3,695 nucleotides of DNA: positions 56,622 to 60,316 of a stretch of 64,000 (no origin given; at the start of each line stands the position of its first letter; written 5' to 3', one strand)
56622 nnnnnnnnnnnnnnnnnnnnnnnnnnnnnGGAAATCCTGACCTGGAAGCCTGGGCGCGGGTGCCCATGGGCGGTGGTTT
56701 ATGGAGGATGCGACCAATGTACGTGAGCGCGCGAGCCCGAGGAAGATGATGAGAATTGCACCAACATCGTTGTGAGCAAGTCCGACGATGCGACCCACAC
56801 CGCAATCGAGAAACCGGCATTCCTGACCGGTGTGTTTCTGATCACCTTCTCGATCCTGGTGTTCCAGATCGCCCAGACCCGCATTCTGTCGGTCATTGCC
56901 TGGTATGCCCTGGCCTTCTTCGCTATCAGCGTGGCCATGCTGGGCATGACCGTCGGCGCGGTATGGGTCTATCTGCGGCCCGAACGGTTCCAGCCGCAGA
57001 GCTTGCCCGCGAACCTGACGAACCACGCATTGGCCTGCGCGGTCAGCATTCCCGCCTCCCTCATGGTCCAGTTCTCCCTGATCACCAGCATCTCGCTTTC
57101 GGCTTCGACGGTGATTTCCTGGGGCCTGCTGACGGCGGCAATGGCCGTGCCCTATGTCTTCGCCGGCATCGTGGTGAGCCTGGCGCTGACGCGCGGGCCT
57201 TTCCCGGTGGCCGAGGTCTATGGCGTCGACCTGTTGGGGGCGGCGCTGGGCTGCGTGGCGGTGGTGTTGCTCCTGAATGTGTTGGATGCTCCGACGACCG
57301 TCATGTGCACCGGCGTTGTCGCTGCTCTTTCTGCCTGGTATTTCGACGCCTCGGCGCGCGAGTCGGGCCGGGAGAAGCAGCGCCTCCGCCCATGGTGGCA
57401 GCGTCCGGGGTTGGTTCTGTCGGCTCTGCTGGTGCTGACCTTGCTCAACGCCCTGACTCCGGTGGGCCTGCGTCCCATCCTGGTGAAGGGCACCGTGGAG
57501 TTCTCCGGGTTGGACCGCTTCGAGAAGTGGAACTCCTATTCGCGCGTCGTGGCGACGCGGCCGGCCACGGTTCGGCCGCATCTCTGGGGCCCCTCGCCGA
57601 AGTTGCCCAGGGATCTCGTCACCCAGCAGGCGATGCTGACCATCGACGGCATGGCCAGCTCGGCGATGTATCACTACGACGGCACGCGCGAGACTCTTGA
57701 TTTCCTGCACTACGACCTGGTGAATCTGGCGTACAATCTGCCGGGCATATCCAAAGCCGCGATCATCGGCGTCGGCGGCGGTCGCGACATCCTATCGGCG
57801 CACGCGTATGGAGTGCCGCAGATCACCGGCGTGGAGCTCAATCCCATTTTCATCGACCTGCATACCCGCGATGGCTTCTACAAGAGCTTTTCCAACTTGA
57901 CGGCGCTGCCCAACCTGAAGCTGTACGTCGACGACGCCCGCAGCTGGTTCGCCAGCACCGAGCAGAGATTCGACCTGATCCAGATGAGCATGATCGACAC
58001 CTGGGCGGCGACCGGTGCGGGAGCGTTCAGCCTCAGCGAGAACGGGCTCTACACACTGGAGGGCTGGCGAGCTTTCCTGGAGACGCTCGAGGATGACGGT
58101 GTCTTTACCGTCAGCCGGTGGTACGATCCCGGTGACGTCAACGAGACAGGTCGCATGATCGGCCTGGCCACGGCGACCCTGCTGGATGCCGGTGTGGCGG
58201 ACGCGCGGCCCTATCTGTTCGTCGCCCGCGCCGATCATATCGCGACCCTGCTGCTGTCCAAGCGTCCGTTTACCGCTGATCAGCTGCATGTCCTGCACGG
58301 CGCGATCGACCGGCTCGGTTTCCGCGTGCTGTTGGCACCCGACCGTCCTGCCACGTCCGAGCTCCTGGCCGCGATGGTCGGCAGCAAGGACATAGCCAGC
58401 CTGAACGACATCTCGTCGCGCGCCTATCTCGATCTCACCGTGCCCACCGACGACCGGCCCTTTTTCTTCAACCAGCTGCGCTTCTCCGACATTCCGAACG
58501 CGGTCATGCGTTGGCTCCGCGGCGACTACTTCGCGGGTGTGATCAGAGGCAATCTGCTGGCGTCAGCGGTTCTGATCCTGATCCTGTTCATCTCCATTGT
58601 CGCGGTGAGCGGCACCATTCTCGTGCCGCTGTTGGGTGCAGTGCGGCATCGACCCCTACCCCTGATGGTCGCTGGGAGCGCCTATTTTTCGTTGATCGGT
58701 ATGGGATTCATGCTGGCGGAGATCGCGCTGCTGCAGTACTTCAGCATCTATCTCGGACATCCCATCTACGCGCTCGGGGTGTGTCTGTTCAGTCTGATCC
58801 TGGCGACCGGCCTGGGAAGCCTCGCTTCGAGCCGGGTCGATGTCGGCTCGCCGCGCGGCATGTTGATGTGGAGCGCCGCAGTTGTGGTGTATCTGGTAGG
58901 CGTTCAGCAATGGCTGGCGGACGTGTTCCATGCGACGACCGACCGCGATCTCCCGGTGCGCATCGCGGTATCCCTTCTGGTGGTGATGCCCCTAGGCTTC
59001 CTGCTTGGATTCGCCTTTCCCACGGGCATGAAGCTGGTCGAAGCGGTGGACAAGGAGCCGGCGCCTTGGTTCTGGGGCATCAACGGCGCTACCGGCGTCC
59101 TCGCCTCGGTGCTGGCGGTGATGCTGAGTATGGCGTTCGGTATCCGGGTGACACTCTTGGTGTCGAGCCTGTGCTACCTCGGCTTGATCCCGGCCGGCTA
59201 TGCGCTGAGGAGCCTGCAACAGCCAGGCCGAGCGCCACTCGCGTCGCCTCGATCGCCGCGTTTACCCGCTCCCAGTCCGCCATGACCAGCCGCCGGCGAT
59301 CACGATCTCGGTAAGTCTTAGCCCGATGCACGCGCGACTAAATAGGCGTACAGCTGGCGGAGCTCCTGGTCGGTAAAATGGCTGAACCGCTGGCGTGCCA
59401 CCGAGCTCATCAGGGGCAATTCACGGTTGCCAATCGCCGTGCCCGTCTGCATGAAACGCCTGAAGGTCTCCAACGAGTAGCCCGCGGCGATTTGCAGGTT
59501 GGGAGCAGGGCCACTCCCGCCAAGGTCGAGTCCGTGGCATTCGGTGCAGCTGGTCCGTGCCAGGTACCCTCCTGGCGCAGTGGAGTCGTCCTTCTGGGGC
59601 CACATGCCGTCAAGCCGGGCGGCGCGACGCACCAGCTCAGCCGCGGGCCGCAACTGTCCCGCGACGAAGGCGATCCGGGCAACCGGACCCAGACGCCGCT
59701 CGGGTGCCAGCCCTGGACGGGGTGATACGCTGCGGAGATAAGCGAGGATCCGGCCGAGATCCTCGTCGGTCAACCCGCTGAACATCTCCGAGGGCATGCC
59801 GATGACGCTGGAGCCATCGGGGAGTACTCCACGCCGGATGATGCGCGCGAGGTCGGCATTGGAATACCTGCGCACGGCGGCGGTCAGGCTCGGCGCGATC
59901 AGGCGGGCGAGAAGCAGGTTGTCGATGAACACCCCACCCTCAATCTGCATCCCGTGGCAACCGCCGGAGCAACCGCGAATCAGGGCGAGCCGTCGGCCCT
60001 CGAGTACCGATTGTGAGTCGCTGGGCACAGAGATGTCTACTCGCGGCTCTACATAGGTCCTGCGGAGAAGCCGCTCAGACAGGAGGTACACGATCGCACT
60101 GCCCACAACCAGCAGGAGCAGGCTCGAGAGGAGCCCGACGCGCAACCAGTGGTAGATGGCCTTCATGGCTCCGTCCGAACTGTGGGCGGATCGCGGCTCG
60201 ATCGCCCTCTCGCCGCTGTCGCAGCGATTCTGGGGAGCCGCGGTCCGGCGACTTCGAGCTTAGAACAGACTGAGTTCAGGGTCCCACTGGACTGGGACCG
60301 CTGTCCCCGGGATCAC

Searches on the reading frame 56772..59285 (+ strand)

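Call 61: search_protein_families(library=ncbifam, proteins=[window:56772-59285:+], max_evalue=0.01)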
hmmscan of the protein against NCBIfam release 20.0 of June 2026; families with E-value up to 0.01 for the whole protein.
window:56772-59285:+ (837 aa): 2 families
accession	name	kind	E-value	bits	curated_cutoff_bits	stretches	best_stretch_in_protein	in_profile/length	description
NF002956.0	PRK03612.1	equivalog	1.1e-06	27.3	472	0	315-447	288-415/522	polyamine aminopropyltransferase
NF002010.0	PRK00811.1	equivalog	0.00051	19.4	260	1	324-446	77-190/287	polyamine aminopropyltransferase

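Call 74: search_protein_families(library=pfam, proteins=[window:56772-59285:+], max_evalue=0.01)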
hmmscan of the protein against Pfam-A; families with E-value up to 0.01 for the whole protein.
window:56772-59285:+ (837 aa): 0 families

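Call 75: search_protein_families(library=padloc, proteins=[window:56772-59285:+], max_evalue=0.01)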
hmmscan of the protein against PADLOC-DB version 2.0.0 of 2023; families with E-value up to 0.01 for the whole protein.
window:56772-59285:+ (837 aa): 0 families

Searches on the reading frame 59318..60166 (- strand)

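Call 74: search_protein_families(library=pfam, proteins=[window:59318-60166:-], max_evalue=0.01)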
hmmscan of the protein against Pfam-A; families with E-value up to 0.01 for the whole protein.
window:59318-60166:- (282 aa): 3 families
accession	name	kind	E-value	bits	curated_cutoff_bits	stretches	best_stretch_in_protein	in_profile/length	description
PF00034.26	Cytochrom_C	-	7.1e-13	50.1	21.3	2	202-277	7-87/90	Cytochrome c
PF13442.11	Cytochrome_CBB3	-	3.7e-11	43.6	27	2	197-276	4-68/68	Cytochrome C oxidase, cbb3-type, subunit III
PF07869.17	DUF1656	-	0.0078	16.6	26.5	0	12-37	8-33/56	Protein of unknown function (DUF1656)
